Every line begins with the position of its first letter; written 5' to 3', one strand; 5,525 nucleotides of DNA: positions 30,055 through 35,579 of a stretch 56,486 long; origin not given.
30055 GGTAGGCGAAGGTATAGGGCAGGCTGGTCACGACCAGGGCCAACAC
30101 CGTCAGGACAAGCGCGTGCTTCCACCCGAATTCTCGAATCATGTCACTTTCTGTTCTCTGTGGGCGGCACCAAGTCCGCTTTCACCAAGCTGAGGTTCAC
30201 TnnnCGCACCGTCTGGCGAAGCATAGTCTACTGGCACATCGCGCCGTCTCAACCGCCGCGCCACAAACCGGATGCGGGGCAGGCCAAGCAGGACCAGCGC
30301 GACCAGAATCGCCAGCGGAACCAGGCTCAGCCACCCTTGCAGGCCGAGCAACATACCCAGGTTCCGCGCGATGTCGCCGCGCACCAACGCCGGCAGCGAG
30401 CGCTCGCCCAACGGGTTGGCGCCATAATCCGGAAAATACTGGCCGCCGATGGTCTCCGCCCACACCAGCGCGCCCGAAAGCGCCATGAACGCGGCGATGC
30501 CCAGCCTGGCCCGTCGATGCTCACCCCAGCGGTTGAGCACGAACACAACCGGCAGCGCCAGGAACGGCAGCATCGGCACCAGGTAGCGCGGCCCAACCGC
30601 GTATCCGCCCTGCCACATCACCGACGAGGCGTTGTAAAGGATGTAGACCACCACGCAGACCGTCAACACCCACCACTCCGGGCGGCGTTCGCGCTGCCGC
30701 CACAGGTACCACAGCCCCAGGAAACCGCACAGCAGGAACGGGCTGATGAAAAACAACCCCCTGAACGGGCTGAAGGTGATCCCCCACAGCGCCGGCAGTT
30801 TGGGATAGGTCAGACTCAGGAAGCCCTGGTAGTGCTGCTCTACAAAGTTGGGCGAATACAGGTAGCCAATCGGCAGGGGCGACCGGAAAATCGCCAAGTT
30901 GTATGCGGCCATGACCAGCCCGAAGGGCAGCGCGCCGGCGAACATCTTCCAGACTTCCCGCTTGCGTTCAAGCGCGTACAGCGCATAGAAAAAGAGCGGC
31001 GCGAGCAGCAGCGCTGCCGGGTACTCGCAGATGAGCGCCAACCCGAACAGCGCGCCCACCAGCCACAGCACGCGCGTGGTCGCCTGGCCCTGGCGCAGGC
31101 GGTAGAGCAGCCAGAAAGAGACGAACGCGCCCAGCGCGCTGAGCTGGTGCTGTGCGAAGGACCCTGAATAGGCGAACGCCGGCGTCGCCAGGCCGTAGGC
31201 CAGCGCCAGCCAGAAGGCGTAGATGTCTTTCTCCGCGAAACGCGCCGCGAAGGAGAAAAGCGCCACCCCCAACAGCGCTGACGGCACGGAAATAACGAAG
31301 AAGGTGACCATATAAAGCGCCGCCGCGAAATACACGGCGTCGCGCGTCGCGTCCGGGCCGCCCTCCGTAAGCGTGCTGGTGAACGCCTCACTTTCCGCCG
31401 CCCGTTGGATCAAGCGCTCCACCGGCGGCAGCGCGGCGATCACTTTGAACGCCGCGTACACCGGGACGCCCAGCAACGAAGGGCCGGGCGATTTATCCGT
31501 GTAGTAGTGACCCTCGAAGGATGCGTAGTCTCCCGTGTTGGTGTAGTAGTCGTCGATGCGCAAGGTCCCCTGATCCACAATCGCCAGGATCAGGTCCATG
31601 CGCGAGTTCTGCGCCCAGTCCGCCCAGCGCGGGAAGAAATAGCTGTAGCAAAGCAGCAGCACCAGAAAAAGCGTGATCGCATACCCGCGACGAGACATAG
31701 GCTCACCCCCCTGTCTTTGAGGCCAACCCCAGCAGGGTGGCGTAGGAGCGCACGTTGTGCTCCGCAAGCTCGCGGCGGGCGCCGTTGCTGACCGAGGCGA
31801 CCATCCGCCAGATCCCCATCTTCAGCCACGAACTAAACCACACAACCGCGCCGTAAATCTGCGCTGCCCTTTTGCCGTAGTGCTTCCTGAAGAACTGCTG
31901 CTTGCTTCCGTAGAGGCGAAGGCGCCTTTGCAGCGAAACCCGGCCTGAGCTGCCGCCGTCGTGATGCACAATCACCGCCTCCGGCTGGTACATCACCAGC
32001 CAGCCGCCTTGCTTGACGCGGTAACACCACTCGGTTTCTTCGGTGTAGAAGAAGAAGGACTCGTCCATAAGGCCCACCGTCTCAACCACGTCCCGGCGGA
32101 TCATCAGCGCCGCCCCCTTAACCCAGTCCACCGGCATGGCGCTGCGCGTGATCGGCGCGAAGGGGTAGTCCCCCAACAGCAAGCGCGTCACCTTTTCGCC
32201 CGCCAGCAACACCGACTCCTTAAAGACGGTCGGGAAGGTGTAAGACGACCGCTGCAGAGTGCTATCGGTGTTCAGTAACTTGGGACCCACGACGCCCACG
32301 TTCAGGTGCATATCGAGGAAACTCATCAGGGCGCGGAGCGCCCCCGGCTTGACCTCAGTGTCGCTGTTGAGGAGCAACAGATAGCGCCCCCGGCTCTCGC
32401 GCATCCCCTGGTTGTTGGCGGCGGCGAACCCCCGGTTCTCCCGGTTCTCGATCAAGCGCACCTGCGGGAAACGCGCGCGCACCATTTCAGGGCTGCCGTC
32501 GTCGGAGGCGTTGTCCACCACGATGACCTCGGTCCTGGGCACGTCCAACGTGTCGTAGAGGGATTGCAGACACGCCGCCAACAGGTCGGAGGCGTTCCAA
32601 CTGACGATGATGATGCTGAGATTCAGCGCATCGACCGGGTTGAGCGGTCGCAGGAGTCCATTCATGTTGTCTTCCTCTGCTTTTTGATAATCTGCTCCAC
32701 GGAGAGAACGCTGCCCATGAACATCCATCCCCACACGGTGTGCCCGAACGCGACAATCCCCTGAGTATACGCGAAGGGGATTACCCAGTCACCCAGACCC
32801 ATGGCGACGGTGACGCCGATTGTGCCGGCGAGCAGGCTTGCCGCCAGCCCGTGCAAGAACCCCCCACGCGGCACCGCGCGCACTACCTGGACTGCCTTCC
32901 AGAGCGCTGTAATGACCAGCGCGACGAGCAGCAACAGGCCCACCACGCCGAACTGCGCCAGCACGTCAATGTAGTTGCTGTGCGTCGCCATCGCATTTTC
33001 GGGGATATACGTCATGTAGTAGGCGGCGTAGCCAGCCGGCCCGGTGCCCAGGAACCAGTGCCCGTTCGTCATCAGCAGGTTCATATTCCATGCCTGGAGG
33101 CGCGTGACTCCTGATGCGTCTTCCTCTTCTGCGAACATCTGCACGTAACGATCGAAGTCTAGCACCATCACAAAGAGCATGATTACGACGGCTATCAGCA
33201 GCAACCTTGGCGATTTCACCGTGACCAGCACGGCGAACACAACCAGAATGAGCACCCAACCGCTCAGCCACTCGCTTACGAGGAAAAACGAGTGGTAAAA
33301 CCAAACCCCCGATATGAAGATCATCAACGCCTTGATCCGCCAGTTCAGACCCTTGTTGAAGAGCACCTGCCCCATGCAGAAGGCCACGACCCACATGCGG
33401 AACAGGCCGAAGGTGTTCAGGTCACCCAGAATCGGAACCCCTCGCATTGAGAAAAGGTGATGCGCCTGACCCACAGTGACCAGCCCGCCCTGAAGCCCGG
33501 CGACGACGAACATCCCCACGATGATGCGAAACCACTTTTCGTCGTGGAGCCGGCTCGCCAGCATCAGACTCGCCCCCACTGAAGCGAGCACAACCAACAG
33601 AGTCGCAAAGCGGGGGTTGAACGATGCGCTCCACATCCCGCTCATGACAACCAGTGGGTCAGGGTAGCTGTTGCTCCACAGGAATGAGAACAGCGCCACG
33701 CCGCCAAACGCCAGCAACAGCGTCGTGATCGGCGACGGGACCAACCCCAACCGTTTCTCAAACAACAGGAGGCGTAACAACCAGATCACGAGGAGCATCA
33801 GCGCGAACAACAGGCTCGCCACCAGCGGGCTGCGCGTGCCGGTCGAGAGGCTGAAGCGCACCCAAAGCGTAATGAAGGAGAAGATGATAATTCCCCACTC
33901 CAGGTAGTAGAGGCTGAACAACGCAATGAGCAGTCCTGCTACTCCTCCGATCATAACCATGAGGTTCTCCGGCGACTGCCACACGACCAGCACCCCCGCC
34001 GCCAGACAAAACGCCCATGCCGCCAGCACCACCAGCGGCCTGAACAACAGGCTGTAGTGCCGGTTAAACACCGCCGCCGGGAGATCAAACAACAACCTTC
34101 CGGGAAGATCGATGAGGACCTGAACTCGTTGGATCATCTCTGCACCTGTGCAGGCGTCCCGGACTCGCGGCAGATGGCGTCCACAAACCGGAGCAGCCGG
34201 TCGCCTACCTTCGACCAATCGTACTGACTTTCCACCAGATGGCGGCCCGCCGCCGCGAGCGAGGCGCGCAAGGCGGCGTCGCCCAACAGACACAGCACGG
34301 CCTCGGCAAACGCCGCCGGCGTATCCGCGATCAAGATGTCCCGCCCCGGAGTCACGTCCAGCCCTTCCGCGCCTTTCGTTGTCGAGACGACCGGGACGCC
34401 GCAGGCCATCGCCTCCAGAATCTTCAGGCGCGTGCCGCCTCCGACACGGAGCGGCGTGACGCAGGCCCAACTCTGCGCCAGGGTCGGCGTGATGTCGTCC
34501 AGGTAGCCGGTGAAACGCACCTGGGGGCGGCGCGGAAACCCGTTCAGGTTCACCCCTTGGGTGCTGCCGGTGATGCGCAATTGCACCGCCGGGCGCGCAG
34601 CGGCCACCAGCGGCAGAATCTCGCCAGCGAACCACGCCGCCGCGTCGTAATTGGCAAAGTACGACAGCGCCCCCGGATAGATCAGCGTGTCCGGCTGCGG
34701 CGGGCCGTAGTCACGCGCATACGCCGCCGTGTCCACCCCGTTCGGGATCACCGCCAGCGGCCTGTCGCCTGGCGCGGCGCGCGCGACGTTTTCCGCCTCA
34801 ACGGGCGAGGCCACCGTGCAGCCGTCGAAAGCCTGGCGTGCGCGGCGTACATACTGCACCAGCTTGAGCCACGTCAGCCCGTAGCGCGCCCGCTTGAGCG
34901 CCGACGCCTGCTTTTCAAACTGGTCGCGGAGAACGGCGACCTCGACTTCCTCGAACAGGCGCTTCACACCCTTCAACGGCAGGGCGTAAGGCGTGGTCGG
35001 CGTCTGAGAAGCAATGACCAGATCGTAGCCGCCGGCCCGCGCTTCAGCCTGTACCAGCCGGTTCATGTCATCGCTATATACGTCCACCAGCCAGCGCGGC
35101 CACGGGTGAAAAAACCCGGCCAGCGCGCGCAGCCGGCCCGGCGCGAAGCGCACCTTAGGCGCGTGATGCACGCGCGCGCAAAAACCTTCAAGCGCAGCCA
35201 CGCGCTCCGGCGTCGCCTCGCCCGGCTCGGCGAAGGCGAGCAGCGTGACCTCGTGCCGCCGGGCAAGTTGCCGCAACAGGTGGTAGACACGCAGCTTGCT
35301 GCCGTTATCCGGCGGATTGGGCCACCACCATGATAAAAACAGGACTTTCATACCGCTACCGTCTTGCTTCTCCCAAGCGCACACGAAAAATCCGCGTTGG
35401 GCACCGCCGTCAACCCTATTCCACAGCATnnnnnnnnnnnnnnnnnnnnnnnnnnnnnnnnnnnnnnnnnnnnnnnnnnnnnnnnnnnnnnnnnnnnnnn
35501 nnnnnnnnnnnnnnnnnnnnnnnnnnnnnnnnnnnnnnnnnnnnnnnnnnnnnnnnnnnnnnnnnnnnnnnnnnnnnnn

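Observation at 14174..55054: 41-kb, 31-gene single-strand glycan supercluster that merges three assembly logics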

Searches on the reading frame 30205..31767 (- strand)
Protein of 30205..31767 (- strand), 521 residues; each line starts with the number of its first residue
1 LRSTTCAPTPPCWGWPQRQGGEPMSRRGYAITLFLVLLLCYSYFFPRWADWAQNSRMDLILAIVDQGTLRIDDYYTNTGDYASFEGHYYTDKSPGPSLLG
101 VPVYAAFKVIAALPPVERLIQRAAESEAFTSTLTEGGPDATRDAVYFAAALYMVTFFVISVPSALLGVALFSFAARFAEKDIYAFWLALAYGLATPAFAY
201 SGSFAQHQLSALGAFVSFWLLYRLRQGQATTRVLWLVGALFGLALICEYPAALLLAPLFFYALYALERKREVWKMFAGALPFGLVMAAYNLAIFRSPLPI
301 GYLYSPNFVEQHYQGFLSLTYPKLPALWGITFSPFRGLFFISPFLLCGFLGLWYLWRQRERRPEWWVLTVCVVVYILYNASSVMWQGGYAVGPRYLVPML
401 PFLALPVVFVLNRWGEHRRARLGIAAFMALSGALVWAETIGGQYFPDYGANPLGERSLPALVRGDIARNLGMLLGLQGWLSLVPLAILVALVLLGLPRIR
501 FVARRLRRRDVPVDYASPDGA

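Call 5: search_protein_families(library=pfam, proteins=[window:30205-31767:-], max_evalue=0.01)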
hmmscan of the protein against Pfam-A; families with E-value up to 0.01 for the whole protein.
window:30205-31767:- (521 aa): 1 family
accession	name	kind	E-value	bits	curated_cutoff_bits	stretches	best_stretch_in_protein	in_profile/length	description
PF22954.2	DUF7027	-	0.0087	16.4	27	0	340-410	13-83/100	Domain of unknown function (DUF7027)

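Call 12: search_protein_families(library=ncbifam, proteins=[window:30205-31767:-], max_evalue=0.1)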
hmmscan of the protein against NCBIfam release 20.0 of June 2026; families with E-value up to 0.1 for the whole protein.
window:30205-31767:- (521 aa): 1 family
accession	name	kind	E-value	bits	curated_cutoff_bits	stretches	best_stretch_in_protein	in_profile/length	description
NF047440.1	LA3751_2_3_fam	subfamily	1.4e-14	53.8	200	1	149-427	91-370/460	LA_3751/LA_3752 family putative glycosyltransferase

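Call 13: search_protein_families(library=pfam, proteins=[window:30205-31767:-], max_evalue=10)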
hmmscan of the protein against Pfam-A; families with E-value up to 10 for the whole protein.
window:30205-31767:- (521 aa): 1 family
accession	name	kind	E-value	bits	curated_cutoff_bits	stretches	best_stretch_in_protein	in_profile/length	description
PF22954.2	DUF7027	-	0.0087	16.4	27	1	340-410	13-83/100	Domain of unknown function (DUF7027)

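Call 16: search_solved_structures(query=window:30205-31767:-, max_evalue=10)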
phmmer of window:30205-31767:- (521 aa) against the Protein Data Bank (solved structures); distinct sequences matched with E-value up to 10: 0.

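Call 23: find_homologous_proteins(query=window:30205-31701:-, max_evalue=0.00001)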
Query window:30205-31701:- (499 aa): 1221 proteins with E <= 0.00001 among 8000 candidates; the best 120 are listed.
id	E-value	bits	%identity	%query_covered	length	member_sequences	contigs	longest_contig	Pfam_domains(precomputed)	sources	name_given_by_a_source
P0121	0.0e+0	1116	100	100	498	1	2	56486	-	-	-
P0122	9.6e-247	838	77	97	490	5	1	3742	-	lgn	-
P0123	8.7e-232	789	74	94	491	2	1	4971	-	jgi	jgi:4-amino-4-deoxy-L-arabinose transferase-like glycosyltransferase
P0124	2.7e-152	526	52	93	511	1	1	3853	-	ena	-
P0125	3.6e-152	526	53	91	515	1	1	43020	-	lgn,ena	-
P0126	1.2e-151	524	52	93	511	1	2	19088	-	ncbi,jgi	ncbi:MAG: hypothetical protein PVI59_11775 [Anaerolineae bacterium]|jgi:hypothetical protein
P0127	2.2e-149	517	51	99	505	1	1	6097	-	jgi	jgi:hypothetical protein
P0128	4.5e-149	516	53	92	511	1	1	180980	-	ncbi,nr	ncbi:MAG: hypothetical protein HZC41_24880 [Chloroflexi bacterium]|nr:hypothetical protein [Chlorofl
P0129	1.3e-148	514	53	93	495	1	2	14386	-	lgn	-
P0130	2.7e-147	510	54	91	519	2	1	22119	-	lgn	-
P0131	3.0e-147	510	51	95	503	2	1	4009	-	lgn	-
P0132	3.4e-147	510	53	95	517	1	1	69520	-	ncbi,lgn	-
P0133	5.7e-147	509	51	92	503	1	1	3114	-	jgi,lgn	jgi:hypothetical protein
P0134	6.4e-147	509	53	97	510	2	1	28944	-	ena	-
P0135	6.3e-146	505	53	95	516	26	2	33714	-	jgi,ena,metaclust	metaclust:\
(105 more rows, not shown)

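Call 27: search_solved_structures(query=A2, max_evalue=10)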
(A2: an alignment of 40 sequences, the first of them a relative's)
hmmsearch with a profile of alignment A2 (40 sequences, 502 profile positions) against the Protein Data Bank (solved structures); distinct sequences matched with E-value up to 10: 0.

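Call 36: predict_structure(alignment_id=A2)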
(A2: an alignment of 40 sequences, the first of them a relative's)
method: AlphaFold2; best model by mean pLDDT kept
length: 498 residues; sequences in the alignment: 40
mean_pLDDT: 90.1   pTM: 0.91
mean pLDDT of the five models: 90.1, 88.8, 88.4, 88.2, 88.0
residues with pLDDT >= 90: 337; 70-90: 119; 50-70: 38; < 50: 4
segments of 3 or more residues with pLDDT < 50: 113-115
pLDDT, mean of each block of 10 residues (from residue 1): 94 97 82 95 96 82 93 97 97 90 73 58 91 98 99 97 98 93 95 98 97 98 94 98 97 98 96 91 82 77 89 91 98 97 98 89 65 94 98 96 97 87 69 91 89 92 97 86 71 52
secondary structure, 60 per line:
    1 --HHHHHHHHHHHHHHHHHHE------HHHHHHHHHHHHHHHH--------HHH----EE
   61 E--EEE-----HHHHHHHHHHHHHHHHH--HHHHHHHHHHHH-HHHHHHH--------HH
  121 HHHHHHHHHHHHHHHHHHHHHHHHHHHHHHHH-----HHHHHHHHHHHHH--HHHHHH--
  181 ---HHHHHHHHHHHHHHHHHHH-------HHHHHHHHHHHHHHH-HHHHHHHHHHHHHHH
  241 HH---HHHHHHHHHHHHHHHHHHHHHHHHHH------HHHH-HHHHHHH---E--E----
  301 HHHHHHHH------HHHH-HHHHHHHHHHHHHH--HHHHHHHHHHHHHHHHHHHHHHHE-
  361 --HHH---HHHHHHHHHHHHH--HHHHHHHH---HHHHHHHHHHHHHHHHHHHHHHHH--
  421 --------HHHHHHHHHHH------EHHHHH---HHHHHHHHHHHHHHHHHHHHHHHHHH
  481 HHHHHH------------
elements in order: H3-20 H28-43 E59-61 E64-66 H72-88 H91-102 H104-110 H119-152 H158-170 H173-178 H184-202 H210-224 H226-242 H246-271 H278-281 H283-289 H301-308 H315-318 H320-333 H336-358 H369-381 H384-391 H395-418 H429-439 H447-451 H455-486
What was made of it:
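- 30202..31698 (-): 498-aa GT-C glycosyltransferase; 119 of the 120 listed homologues have no Pfam domain (core). AF2 pLDDT 90.1 (call 36).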

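Call 40: fold_search(model_id=the predicted structure, library=pdb)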
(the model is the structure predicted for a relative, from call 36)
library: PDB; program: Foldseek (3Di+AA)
matches with E <= 10: 260; with E <= 0.001: 6
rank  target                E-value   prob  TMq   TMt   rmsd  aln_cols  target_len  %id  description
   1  7oci_F                1.6e-04  1.00  0.45  0.36  10.9       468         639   12  Cryo-EM structure of yeast Ost6p containing oligosaccharyltransferase complex (released 2022-02-16)
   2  3wak                  4.0e-04  1.00  0.45  0.28  12.2       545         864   11  Crystal structure of the Archaeoglobus fulgidus oligosaccharyltransferase (O29867_ARCFU) in the apo form (released 2013-10-30)
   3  5f15                  5.2e-04  1.00  0.45  0.42   8.1       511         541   16  Crystal Structure of ArnT from Cupriavidus metallidurans bound to Undecaprenyl phosphate (released 2016-02-17)
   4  9s6t_A                7.4e-04  1.00  0.50  0.51   6.2       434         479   12  Ternary cryo-EM structure of chicken ALG12 with Dol25-PP-GlcNAc2Man7, Dol25-P-Man, and Fab (released 2026-03-18)
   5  8age_A                8.1e-04  1.00  0.46  0.37   9.1       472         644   11  Structure of yeast oligosaccharylransferase complex with acceptor peptide bound (released 2022-12-07)
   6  7e9s_A                8.4e-04  1.00  0.46  0.28  11.9       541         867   12  Archaeal oligosaccharyltransferase AglB from Archaeoglobus fulgidus in complex with an inhibitory peptide and a dolich (released 2021-09-08)
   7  9s6r_A                1.3e-03  1.00  0.33  0.40  10.7       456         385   13  Ternary cryo-EM structure of yeast ALG3 with Dol25-PP-GlcNAc2Man5, Dol25-P-Man, and Fab (released 2026-03-18)
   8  7zli_A                1.9e-03  1.00  0.43  0.34  11.5       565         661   11  Cryo-EM structure of C-mannosyltransferase CeDPY19, in complex with Dol25-P-Man and bound to CMT2-Fab and anti-Fab nan (released 2023-01-11)
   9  6c26_A                1.9e-03  1.00  0.45  0.36  11.7       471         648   11  The Cryo-EM structure of a eukaryotic oligosaccharyl transferase complex (released 2018-01-31)
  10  9s6u_A                2.0e-03  1.00  0.49  0.45   6.2       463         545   12  Ternary cryo-EM structure of human ALG9 with Dol25-PP-GlcNAc2Man8, Dol25-P-Man and Fab (released 2026-03-18)
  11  9dlh                  2.0e-03  1.00  0.46  0.39   7.6       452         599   14  donor substrate analog-bound AftB (released 2025-06-25)
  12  6ezn_F                2.8e-03  1.00  0.45  0.36  11.1       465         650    9  Cryo-EM structure of the yeast oligosaccharyltransferase (OST) complex (released 2018-01-17)
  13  7zlh_A                5.6e-03  1.00  0.43  0.35  10.4       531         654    9  Cryo-EM structure of C-mannosyltransferase CeDPY19, in apo state, bound to CMT2-Fab and anti-Fab nanobody (released 2023-01-11)
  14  9s6s_A                7.6e-03  1.00  0.48  0.45   6.7       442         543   13  Ternary cryo-EM structure of human ALG9 with Dol25-PP-GlcNAc2Man6, Dol25-P-Man and Fab (released 2026-03-18)
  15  7wld_U                7.9e-03  0.99  0.29  0.33  15.2       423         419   12  Cryo-EM structure of the human glycosylphosphatidylinositol transamidase complex at 2.53 Angstrom resolution (released 2022-04-27)
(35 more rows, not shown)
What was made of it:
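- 30202..31698 (-): The top 23 Foldseek matches are GT-C or the GT-C-like GPI-transamidase subunit PIG-U, led by STT3, AglB, ArnT, ALG12/9 and AftB (call 40).
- On GT-C glycosyltransferases: 30202: the top 23 are GT-C or the GT-C-like PIG-U (call 40).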

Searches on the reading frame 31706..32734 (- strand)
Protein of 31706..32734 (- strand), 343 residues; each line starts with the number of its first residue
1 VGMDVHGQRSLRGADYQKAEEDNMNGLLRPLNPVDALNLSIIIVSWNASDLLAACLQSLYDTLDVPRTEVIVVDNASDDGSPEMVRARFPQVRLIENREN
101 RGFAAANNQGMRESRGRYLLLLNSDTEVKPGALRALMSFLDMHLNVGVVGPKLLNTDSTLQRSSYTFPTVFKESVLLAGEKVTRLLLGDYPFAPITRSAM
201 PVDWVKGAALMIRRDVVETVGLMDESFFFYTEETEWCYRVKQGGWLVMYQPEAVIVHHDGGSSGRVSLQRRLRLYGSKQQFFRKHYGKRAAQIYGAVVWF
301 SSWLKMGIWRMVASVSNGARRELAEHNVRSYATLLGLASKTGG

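Call 5: search_protein_families(library=pfam, proteins=[window:31706-32734:-], max_evalue=0.01)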
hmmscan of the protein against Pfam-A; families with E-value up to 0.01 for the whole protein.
window:31706-32734:- (343 aa): 5 families
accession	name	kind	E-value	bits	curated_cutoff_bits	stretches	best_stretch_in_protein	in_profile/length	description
PF00535.33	Glycos_transf_2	-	1.8e-26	93.5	23.3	1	40-165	1-128/168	Glycosyl transferase family 2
PF13641.12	Glyco_tranf_2_3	-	2.7e-17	64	27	1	39-274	3-227/230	Glycosyltransferase like family 2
PF13632.12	Glyco_trans_2_3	-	2.7e-07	31.1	27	1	119-304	2-170/198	Glycosyl transferase family group 2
PF13712.12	Glyco_tranf_2_5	-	1.6e-06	28.5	27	1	95-260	33-192/210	Glycosyltransferase like family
PF13704.12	Glyco_tranf_2_4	-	0.00089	20.1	27.5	1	47-105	2-56/98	Glycosyl transferase family 2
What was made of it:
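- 31703..32665 (-): GT2 glycosyltransferase (core). PF00535 93.5 bits (call 5).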

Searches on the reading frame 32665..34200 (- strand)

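Call 12: search_protein_families(library=ncbifam, proteins=[window:32665-34200:-], max_evalue=0.1)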
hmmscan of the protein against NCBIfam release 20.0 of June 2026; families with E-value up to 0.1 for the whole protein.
window:32665-34200:- (512 aa): 1 family
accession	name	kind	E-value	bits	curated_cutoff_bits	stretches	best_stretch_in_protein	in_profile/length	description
TIGR03097.1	PEP_O_lig_1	hypoth_equivalog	3.1e-10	39.5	188.1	1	103-442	23-354/408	putative O-glycosylation ligase, exosortase A system-associated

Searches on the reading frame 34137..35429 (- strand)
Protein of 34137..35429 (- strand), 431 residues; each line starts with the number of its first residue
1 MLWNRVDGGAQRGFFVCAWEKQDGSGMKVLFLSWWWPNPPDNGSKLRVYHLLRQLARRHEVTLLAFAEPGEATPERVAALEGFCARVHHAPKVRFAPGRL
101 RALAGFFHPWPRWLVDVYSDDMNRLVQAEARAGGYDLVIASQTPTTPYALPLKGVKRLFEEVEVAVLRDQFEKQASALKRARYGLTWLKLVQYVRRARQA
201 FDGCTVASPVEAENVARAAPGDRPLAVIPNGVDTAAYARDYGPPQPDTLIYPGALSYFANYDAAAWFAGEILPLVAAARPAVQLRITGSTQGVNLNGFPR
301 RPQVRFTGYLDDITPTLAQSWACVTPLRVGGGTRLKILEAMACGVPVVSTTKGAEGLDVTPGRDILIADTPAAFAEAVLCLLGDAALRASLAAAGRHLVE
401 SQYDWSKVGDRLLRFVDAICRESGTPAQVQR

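Call 5: search_protein_families(library=pfam, proteins=[window:34137-35429:-], max_evalue=0.01)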
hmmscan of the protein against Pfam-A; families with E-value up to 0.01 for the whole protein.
window:34137-35429:- (431 aa): 5 families
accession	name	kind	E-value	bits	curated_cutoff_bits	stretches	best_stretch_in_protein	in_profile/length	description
PF13692.12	Glyco_trans_1_4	-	2.7e-24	86.5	27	1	248-384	3-142/142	Glycosyl transferases group 1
PF13524.12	Glyco_trans_1_2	-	5.1e-13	49.6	25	1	277-413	10-143/144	Glycosyl transferase-like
PF13439.12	Glyco_transf_4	-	5.6e-10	39.9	28.5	1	43-235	3-169/170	Glycosyltransferase Family 4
PF00534.26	Glycos_transf_1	-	9.5e-09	35.5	26.4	1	302-397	73-171/172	Glycosyl transferases group 1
PF13579.12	Glyco_trans_4_4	-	3.2e-07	31.2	29.7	1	43-231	2-158/158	Glycosyl transferase 4-like domain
